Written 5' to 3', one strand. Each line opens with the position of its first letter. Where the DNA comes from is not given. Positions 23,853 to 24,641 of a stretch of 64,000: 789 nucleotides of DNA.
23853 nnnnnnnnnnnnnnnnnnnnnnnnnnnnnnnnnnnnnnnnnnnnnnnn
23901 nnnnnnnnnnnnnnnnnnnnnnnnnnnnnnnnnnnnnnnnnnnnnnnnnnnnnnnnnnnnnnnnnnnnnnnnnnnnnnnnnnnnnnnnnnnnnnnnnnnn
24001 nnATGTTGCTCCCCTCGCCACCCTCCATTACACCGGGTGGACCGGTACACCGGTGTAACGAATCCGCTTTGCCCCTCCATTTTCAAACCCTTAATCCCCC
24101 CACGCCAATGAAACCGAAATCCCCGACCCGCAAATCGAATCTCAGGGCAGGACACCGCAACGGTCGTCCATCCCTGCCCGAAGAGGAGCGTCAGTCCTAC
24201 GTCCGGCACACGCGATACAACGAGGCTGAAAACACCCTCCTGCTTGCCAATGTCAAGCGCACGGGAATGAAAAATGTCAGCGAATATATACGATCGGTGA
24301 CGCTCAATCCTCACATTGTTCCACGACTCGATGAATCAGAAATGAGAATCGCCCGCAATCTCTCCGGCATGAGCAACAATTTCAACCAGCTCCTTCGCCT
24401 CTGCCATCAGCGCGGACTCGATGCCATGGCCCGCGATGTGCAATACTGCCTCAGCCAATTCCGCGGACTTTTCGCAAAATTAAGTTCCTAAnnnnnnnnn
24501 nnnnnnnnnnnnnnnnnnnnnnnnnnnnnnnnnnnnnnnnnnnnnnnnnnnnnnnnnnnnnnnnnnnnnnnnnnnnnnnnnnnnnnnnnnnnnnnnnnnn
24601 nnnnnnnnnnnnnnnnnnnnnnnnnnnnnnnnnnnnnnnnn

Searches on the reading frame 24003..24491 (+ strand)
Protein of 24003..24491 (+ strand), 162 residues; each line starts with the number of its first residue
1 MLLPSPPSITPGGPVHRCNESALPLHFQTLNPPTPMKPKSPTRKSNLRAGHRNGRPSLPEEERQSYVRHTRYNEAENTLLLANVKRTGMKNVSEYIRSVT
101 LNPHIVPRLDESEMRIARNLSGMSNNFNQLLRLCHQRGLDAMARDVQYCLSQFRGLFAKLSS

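Call 9: search_protein_families(library=pfam, proteins=[window:24003-24491:+], max_evalue=0.01)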
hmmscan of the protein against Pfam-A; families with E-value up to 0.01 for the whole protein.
window:24003-24491:+ (162 aa): 3 families
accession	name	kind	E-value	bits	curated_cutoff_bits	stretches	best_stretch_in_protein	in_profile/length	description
PF21983.2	NikA-like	-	8.2e-14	51.9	27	1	69-134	8-72/72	Mobilization protein NikA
PF19514.5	MobC_2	-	0.0016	18.6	27.5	1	52-129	10-86/140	MobC-like protein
PF05713.17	MobC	-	0.0017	19.2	23.2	1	118-144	2-29/45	Bacterial mobilisation protein (MobC)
